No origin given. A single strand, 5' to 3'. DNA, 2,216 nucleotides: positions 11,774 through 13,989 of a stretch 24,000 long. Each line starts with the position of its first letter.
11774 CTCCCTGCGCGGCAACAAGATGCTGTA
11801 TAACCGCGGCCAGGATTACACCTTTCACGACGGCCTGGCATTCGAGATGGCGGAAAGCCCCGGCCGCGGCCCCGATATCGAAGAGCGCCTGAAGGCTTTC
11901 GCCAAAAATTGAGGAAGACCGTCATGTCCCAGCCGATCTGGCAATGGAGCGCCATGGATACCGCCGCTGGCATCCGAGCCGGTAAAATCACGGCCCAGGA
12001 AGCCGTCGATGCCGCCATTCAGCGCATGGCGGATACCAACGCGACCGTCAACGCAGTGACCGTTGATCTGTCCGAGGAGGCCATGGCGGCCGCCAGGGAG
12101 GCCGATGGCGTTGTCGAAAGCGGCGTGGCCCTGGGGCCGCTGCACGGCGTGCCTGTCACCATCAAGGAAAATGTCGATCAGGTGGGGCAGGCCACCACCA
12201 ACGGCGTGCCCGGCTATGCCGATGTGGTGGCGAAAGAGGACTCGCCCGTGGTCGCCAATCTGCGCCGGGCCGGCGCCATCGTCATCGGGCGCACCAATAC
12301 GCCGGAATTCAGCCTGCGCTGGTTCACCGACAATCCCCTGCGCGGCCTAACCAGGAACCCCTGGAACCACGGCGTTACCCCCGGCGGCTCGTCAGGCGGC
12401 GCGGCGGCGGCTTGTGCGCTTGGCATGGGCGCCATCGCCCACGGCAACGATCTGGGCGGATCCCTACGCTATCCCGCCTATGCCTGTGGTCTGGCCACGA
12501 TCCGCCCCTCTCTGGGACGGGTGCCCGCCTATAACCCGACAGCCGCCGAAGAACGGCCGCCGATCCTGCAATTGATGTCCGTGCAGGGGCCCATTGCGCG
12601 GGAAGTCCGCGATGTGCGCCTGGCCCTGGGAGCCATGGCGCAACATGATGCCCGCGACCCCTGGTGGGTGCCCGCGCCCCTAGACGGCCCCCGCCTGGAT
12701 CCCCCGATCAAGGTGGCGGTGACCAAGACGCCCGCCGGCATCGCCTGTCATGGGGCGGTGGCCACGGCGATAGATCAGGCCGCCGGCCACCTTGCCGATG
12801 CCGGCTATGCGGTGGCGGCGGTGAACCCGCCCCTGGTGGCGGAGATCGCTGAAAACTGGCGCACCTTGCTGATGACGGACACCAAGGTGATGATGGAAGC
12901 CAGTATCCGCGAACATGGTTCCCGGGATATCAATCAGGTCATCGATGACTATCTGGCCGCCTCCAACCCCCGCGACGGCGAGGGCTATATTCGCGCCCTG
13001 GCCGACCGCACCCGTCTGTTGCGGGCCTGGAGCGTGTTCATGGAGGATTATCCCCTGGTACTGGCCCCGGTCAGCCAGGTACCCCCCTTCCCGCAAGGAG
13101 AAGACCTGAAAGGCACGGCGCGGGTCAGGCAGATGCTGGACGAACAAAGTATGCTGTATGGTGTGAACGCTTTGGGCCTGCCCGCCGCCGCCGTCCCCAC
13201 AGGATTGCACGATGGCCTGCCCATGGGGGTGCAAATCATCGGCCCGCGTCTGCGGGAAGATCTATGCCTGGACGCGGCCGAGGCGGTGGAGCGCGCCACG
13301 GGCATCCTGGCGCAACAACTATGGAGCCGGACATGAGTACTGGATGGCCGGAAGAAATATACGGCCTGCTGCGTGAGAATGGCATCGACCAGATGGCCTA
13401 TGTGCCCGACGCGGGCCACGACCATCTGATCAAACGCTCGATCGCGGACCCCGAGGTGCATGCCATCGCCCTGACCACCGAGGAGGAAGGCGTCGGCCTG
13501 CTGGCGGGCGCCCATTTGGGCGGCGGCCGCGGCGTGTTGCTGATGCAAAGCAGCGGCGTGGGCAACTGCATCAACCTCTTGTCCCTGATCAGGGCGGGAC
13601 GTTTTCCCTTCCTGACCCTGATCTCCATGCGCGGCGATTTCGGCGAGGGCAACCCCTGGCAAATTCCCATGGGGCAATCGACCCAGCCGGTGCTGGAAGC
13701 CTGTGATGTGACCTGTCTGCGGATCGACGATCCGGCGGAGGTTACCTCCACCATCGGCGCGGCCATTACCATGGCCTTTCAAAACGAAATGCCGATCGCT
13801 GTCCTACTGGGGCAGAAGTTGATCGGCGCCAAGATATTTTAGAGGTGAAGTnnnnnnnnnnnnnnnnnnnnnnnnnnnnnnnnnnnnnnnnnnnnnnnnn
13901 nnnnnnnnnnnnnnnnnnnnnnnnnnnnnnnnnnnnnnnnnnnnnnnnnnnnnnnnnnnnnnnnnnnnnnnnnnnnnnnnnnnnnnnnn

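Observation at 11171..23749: Twelve-gene, translationally coupled operon resembling an uncharacterised cyclic-amide / N-heterocycle catabolic pathway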

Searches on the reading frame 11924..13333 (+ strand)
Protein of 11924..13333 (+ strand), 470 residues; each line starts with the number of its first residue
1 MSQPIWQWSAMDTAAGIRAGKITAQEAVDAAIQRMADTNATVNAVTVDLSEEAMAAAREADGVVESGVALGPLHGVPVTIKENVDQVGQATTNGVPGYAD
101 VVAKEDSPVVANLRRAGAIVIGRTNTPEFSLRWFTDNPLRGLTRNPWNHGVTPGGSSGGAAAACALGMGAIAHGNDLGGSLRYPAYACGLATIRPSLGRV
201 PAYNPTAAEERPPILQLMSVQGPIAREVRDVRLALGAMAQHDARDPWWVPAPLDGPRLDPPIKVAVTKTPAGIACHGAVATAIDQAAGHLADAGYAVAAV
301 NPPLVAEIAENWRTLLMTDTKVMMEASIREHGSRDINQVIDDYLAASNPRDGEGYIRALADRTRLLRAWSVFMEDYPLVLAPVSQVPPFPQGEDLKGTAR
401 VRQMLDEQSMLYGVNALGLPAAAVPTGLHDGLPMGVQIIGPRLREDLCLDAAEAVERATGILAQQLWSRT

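Call 6: search_protein_families(library=pfam, proteins=[window:11924-13333:+], max_evalue=0.01)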
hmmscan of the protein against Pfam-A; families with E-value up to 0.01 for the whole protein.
window:11924-13333:+ (470 aa): 1 family
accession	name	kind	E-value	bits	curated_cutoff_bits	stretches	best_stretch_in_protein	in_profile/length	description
PF01425.27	Amidase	-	1.2e-88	298.6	27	1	26-449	1-445/445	Amidase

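Call 7: search_protein_families(library=ncbifam, proteins=[window:11924-13333:+], max_evalue=0.01)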
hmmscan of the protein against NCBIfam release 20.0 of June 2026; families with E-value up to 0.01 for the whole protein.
window:11924-13333:+ (470 aa): 26 families (the best 25 are shown)
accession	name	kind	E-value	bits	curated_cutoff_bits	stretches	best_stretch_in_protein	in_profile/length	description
NF005687.0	PRK07487.1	subfamily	7.5e-190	631.7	428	1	2-469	2-466/468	amidase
NF004815.0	PRK06169.1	equivalog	4.1e-87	292.7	506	1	7-462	9-462/471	amidase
NF004816.0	PRK06170.1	equivalog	1.2e-85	288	503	1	8-462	11-485/493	amidase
NF005686.0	PRK07486.1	subfamily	3.5e-70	237.1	465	1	3-464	9-478/486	amidase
NF005450.0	PRK07042.1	equivalog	1.6e-67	228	458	1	8-461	7-454/464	amidase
NF004717.0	PRK06061.1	equivalog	7.9e-64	216.1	498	1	12-461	21-469/483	amidase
NF009119.0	PRK12470.1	equivalog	1.4e-63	215.5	498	1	11-458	12-451/462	amidase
NF005899.0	PRK07869.1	equivalog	1e-55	189.4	418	1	10-458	17-461/471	amidase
NF006631.0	PRK09201.1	equivalog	1.5e-53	182.2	461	2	7-247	6-241/466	AtzE family amidohydrolase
NF005688.0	PRK07488.1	equivalog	4.8e-52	177.4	532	1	5-461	8-468/474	indoleacetamide hydrolase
TIGR00132.1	gatA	equivalog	6e-50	170.3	481.1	2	17-314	5-298/466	Asp-tRNA(Asn)/Glu-tRNA(Gln) amidotransferase subunit GatA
TIGR02715.1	amido_AtzE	subfamily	1.6e-49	169.1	425.75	1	10-462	2-450/452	AtzE family amidohydrolase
NF005460.0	PRK07056.1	subfamily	9.3e-49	166.6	447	1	12-458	12-452/457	amidase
NF005099.0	PRK06529.1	equivalog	1.3e-47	162.7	505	2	10-405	6-400/484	amidase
NF006006.0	PRK08137.1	equivalog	4.1e-46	157.9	534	2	7-341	33-379/529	amidase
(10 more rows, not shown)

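Call 79: search_solved_structures(query=window:11924-13333:+, max_evalue=1e-25)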
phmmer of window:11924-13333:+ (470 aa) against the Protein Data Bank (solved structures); distinct sequences matched with E-value up to 1e-25: 30.
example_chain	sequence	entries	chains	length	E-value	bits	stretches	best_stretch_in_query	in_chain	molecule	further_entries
8xac_A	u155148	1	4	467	1.1e-57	199.1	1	10-456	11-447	Amidase family protein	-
5h6s_A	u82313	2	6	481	6.6e-57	196.5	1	7-456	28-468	Amidase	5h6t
9fvf_A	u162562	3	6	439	1.8e-46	162.1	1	7-440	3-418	Amidase UMG-SP3 | UMG-SP3 amidase | UMG-SP3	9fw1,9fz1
9je9_A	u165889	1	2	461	5e-44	154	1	9-243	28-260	Amidase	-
8xtb_A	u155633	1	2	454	8.8e-44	153.2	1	7-440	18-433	umgsp2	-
9fzw_A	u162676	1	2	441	9.3e-44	153.1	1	7-440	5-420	Urethanase UMG-SP2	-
8wdw_A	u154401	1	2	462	9.5e-44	153.1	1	7-440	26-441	UMG-SP2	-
8xtc_A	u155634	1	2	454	3e-43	151.5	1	7-440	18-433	umgsp2-mut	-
9giz_A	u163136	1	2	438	8.8e-43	149.9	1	9-299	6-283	UMG-SP-1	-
8es6_A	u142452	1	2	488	9.2e-43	149.9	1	12-240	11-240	Colibactin biosynthesis amidase ClbL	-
8s7z_A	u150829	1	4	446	1.2e-42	149.5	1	9-299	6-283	Urethanase umg-sp1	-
9sk0_A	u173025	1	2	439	1.8e-41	145.6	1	8-452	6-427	Urethanase 15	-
3a2p_A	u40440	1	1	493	7.9e-39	136.9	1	5-460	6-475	6-aminohexanoate-cyclic-dimer hydrolase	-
3a2q_A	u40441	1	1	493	2.6e-38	135.2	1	5-460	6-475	6-aminohexanoate-cyclic-dimer hydrolase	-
3h0l_A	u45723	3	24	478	3e-38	135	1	5-253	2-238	Glutamyl-tRNA(Gln) amidotransferase subunit A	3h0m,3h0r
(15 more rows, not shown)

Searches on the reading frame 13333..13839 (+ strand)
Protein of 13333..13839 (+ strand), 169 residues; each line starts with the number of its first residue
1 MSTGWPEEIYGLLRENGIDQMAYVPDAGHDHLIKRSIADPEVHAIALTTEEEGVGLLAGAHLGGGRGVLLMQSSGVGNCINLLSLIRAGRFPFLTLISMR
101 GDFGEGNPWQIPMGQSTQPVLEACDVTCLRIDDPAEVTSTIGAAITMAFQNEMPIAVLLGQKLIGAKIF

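Call 6: search_protein_families(library=pfam, proteins=[window:13333-13839:+], max_evalue=0.01)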
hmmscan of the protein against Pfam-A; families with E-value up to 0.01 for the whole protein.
window:13333-13839:+ (169 aa): 1 family
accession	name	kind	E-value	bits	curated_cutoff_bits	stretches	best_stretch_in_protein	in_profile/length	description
PF02776.23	TPP_enzyme_N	-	0.00068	19.8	26.8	1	9-94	7-94/119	Thiamine pyrophosphate enzyme, N-terminal TPP binding domain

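Call 7: search_protein_families(library=ncbifam, proteins=[window:13333-13839:+], max_evalue=0.01)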
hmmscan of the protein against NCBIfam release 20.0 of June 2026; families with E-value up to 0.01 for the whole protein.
window:13333-13839:+ (169 aa): 2 families
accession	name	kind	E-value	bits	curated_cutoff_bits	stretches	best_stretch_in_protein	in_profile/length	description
TIGR03845.1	sulfopyru_alph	equivalog_domain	1.6e-38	132.2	147.95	1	7-162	2-158/160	sulfopyruvate decarboxylase subunit alpha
TIGR03297.1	Ppyr-DeCO2ase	equivalog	1.4e-17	63.8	312.5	1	17-163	1-154/360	phosphonopyruvate decarboxylase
